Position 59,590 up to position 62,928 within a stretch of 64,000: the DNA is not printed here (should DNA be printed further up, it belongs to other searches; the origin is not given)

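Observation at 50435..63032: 12.5-kb operon combining a CBM-SBP giant, two complete ABC permease pairs, an NHL-TPR-Yip1 membrane fusion and a DUF5696-like secreted giant, with no ATPase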

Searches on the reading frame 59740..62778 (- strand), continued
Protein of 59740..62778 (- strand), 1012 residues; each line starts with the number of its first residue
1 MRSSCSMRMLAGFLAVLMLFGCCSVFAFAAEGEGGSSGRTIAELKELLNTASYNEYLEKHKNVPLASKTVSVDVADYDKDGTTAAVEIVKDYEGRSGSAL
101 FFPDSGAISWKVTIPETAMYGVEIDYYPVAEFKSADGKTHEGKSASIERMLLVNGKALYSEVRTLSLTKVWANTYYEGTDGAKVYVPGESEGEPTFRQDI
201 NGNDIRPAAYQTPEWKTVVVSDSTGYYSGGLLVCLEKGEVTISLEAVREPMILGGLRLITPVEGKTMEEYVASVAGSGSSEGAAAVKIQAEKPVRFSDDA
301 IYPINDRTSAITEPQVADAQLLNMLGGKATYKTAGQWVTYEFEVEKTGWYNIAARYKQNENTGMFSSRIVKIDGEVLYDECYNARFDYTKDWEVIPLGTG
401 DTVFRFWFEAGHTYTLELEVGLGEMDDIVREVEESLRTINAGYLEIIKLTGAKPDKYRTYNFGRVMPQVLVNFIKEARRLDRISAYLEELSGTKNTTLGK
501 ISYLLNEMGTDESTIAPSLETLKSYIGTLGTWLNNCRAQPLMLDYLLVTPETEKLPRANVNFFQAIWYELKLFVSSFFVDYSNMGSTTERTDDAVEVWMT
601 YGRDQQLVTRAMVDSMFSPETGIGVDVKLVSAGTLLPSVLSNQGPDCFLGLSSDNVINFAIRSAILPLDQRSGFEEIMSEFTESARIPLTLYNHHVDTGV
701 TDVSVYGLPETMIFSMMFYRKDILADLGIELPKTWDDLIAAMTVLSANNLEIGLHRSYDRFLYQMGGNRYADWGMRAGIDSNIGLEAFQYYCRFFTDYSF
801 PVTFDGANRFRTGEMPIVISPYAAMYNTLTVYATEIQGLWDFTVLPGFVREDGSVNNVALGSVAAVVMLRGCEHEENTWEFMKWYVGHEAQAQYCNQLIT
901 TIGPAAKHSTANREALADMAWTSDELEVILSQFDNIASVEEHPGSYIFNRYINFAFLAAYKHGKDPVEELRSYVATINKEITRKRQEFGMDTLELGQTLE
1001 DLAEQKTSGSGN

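Call 59: search_protein_families(library=pfam, alignment_id=A2, max_evalue=0.01)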
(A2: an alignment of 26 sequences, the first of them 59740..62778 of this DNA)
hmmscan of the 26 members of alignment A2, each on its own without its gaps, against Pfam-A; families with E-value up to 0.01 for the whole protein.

A. member 1, window:59740-62778:- (1012 aa): 3 families
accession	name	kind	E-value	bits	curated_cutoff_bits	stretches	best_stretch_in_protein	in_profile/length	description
PF01547.30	SBP_bac_1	-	4.5e-17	63.4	26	1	620-892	21-307/307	Bacterial extracellular solute-binding protein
PF13416.11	SBP_bac_8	-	1.4e-13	51.7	27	1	654-912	48-268/279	Bacterial extracellular solute-binding protein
PF25275.1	Golvesin_C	-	0.003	18.1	31.6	0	332-362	37-67/132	Golvesin C-terminal domain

B. families by the number of members that match (of 26 scanned): 7 families
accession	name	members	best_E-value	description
PF13416.11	SBP_bac_8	21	1.4e-24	Bacterial extracellular solute-binding protein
PF01547.30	SBP_bac_1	20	1.6e-24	Bacterial extracellular solute-binding protein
PF25275.1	Golvesin_C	15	1.2e-05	Golvesin C-terminal domain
PF16990.11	CBM_35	13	3.4e-06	Carbohydrate binding module (family 35)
PF07523.18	Big_3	1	0.0018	Bacterial Ig-like domain (group 3)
PF18573.7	BclA_C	1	0.0028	BclA C-terminal domain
PF04108.17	ATG17_like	1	0.005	Autophagy protein ATG17-like domain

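Call 86: fold_search(model_id=the predicted structure, library=pdb)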
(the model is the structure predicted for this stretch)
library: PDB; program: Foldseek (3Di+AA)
matches with E <= 10: 1421; with E <= 0.001: 999
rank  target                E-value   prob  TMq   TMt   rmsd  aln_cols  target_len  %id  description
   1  9xf5_A                7.3e-18  1.00  0.31  0.74   5.7       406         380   19  Cycloisomaltooligosaccharide binding protein in complex with cycloisomaltooctaose (released 2026-03-25)
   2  9xfu_A                1.2e-17  1.00  0.31  0.73   4.8       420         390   20  Cycloisomaltooligosaccharide binding protein in complex with isomaltoheptaose (released 2026-03-25)
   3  5ci5_B                2.1e-16  1.00  0.30  0.69   5.2       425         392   17  Crystal Structure of an ABC transporter Solute Binding Protein from Thermotoga Lettingae TMO (Tlet_1705, TARGET EFI-51 (released 2015-07-22)
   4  5ysf_A                1.2e-15  1.00  0.31  0.73   5.3       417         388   20  Crystal structure of beta-1,2-glucooligosaccharide binding protein in complex with sophoropentaose (released 2018-05-02)
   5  5ysb_A                2.2e-15  1.00  0.31  0.75   5.6       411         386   20  Crystal structure of beta-1,2-glucooligosaccharide binding protein in ligand-free form (released 2018-05-02)
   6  5ci5_A                2.9e-15  1.00  0.30  0.69   5.2       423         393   17  Crystal Structure of an ABC transporter Solute Binding Protein from Thermotoga Lettingae TMO (Tlet_1705, TARGET EFI-51 (released 2015-07-22)
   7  3uor_A                3.4e-15  1.00  0.33  0.77   4.6       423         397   16  The structure of the sugar-binding protein MalE from the phytopathogen Xanthomonas citri (released 2011-12-14)
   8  5f7v_A                4.3e-15  1.00  0.30  0.70   5.3       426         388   16  ABC substrate-binding protein Lmo0181 from Listeria monocytogenes in complex with cycloalternan (released 2016-09-07)
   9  7v09_A                1.1e-14  1.00  0.32  0.74   4.4       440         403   16  Crystal structure of ECL_RS08780, putative sugar transport system periplasmic sugar-binding protein (released 2022-05-18)
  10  5yse_A                1.1e-14  1.00  0.31  0.74   4.4       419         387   20  Crystal structure of beta-1,2-glucooligosaccharide binding protein in complex with sophorotetraose (released 2018-05-02)
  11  7c19_A                1.2e-14  1.00  0.29  0.67   5.7       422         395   16  Crystal structure of a dinucleotide-binding protein (Y224A/Y246A) of ABC transporter endogenously bound to uridylyl-3' (released 2021-03-10)
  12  7c0v_A                1.2e-14  1.00  0.29  0.67   5.1       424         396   16  Crystal structure of a dinucleotide-binding protein (Y224A) of ABC transporter endogenously bound to uridylyl-3'-5'-ph (released 2021-03-10)
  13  3uor_B                1.4e-14  1.00  0.32  0.77   4.9       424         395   17  The structure of the sugar-binding protein MalE from the phytopathogen Xanthomonas citri (released 2011-12-14)
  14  8vqk_A                1.4e-14  1.00  0.32  0.75   4.2       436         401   16  YcjN from Escherichia coli (released 2024-10-09)
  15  7c14_A                1.4e-14  1.00  0.30  0.69   5.5       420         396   15  Crystal structure of a dinucleotide-binding protein (Q274A) of ABC transporter endogenously bound to uridylyl-3'-5'-ph (released 2021-03-10)
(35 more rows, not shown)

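Call 91: find_encoding_contigs(protein=P0225, flank=10000, max_places=1)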
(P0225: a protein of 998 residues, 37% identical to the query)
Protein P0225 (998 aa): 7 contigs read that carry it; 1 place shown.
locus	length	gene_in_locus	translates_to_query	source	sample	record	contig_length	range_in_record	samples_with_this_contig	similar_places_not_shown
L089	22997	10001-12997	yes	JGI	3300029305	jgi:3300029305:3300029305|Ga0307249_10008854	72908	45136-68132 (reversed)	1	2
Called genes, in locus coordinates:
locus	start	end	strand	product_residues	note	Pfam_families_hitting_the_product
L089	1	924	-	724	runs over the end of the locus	PF02901:PFL-like, PF01228:Gly_radical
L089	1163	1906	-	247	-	PF04055:Radical_SAM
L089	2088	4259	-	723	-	PF02901:PFL-like, PF01228:Gly_radical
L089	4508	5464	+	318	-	PF18937:DUF5685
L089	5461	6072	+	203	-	PF00226:DnaJ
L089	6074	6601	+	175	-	-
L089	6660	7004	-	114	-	PF02481:DNA_processg_A (faint), PF10686:YAcAr (weak), PF12694:cpYpsA (faint)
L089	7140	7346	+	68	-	PF13443:HTH_26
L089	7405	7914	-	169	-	PF01741:MscL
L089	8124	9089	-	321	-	PF00480:ROK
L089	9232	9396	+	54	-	-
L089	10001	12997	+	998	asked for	PF25275:Golvesin_C (faint)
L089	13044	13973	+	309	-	PF00528:BPD_transp_1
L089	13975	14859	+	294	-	PF00528:BPD_transp_1 (weak)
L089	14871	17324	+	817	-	PF04893:Yip1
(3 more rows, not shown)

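Call 92: find_encoding_contigs(protein=P0221, flank=10000, max_places=1)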
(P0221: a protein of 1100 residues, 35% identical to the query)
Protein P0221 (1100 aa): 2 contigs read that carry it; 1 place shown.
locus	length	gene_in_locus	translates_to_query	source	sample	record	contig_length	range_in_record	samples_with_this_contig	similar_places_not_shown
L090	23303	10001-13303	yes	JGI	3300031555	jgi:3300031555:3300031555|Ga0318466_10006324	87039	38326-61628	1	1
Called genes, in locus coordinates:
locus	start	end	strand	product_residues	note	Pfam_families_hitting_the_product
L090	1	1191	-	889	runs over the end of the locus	PF04542:Sigma70_r2, PF08281:Sigma70_r4_2, PF04545:Sigma70_r4 (weak), PF21347:DUF3108_like (faint)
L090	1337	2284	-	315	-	-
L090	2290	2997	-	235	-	-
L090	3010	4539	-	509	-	PF13541:ChlI, PF00493:MCM (weak), PF00158:Sigma54_activat (faint), PF01078:Mg_chelatase, PF07728:AAA_5, PF13335:Mg_chelatase_C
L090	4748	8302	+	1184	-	PF01855:POR_N, PF17147:PFOR_II, PF00037:Fer4 (faint), PF01558:POR, PF10371:EKR, PF12838:Fer4_7, PF02775:TPP_enzyme_C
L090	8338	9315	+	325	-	PF02557:VanY (faint)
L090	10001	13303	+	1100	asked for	PF13416:SBP_bac_8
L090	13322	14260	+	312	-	PF00528:BPD_transp_1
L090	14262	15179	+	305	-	PF00528:BPD_transp_1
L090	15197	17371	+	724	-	PF01436:NHL (faint), PF04893:Yip1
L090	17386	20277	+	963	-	PF18952:DUF5696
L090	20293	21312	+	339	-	PF00528:BPD_transp_1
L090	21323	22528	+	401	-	PF00528:BPD_transp_1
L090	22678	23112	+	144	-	PF00583:Acetyltransf_1, PF13673:Acetyltransf_10, PF13508:Acetyltransf_7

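Call 93: find_encoding_contigs(protein=P0222, flank=10000, max_places=1)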
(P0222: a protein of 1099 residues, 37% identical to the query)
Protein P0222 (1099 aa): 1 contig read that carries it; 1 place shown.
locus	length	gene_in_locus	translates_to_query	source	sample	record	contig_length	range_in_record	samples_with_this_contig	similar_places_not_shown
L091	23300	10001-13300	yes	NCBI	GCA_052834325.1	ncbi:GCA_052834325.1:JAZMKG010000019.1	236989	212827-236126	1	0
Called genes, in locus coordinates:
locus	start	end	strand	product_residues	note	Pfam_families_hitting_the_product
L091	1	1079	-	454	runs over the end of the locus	PF01938:TRAM (weak), PF05958:tRNA_U5-meth_tr, PF05175:MTS (weak), PF13649:Methyltransf_25 (faint), PF13847:Methyltransf_31 (weak)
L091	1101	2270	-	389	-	PF00639:Rotamase, PF13145:Rotamase_2 (weak), PF13616:Rotamase_3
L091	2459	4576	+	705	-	PF17191:RecG_wedge, PF00270:DEAD, PF04851:ResIII, PF07517:SecA_DEAD (faint), PF00271:Helicase_C, PF19833:RecG_dom3_C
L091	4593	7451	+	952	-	PF00005:ABC_tran (faint), PF02463:SMC_N (faint), PF03193:RsgA_GTPase (faint), PF13191:AAA_16 (faint), PF13555:AAA_29 (faint), PF20703:nSTAND1 (faint), PF17760:UvrA_inter, PF17755:UvrA_DNA-bind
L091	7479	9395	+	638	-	PF00005:ABC_tran, PF02463:SMC_N (faint), PF13304:AAA_21 (faint), PF12848:ABC_tran_Xtn, PF00005:ABC_tran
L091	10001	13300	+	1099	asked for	-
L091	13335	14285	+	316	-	PF00528:BPD_transp_1 (weak)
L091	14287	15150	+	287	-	PF00528:BPD_transp_1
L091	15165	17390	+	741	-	PF04893:Yip1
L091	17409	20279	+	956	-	PF18952:DUF5696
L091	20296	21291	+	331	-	PF00528:BPD_transp_1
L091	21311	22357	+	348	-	PF00528:BPD_transp_1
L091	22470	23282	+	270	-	PF00551:Formyl_trans_N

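Call 110: find_encoding_contigs(protein=P0208, flank=10000, max_places=1)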
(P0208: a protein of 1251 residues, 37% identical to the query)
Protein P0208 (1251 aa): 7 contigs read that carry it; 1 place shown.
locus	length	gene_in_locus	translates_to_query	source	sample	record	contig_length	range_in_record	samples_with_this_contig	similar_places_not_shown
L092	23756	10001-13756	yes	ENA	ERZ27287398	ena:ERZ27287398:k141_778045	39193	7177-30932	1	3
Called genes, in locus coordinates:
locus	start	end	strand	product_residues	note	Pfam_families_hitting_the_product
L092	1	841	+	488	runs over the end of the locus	PF01546:Peptidase_M20, PF07687:M20_dimer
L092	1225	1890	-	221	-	PF00849:PseudoU_synth_2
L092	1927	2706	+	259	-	PF03099:BPL_LplA_LipB, PF02237:BPL_C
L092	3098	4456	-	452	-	PF17785:PUA_3, PF10672:Methyltrans_SAM, PF02475:TRM5-TYW2_MTfase, PF03602:Cons_hypoth95, PF05175:MTS, PF06325:PrmA (weak), PF13649:Methyltransf_25, PF13847:Methyltransf_31, +4 more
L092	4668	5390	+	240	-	PF02463:SMC_N, PF00005:ABC_tran, PF13304:AAA_21 (faint)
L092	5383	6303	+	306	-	PF01458:SUFBD_core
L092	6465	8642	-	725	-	-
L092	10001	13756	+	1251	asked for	PF01547:SBP_bac_1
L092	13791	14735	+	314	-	PF00528:BPD_transp_1 (weak)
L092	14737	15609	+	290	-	-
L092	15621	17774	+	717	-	PF01436:NHL (weak), PF04893:Yip1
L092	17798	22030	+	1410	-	PF18952:DUF5696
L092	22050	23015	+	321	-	PF00528:BPD_transp_1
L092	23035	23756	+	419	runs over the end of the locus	PF00528:BPD_transp_1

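Call 111: find_encoding_contigs(protein=P0189, flank=10000, max_places=1)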
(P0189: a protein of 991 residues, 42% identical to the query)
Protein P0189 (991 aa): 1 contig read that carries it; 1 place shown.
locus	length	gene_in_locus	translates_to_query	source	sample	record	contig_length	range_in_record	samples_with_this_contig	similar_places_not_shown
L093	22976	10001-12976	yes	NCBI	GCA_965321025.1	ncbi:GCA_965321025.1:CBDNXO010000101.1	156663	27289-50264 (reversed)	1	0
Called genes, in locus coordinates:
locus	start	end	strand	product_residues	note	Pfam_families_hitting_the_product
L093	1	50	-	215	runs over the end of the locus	PF01205:Impact_N, PF09186:DUF1949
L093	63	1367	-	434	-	PF00350:Dynamin_N (faint), PF13167:GTP-bdg_N, PF16360:GTP-bdg_M, PF01926:MMR_HSR1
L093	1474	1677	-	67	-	PF01197:Ribosomal_L31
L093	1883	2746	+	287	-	PF09924:LPG_synthase_C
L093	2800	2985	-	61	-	-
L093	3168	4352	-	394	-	-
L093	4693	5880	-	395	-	PF01545:Cation_efflux, PF16916:ZT_dimer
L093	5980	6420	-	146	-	-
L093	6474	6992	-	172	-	PF00149:Metallophos (faint), PF12850:Metallophos_2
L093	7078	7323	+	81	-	-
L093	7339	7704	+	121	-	-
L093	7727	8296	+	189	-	-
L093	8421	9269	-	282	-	PF08543:Phos_pyr_kin, PF00294:PfkB (faint)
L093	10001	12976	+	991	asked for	PF13416:SBP_bac_8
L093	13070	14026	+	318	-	PF00528:BPD_transp_1 (faint)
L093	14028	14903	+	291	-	PF00528:BPD_transp_1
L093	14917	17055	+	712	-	PF01436:NHL (faint), PF04893:Yip1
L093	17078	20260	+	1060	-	PF18952:DUF5696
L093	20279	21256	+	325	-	-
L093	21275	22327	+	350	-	PF00528:BPD_transp_1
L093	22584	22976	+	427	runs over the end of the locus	PF07969:Amidohydro_3 (faint), PF01979:Amidohydro_1, PF12890:DHOase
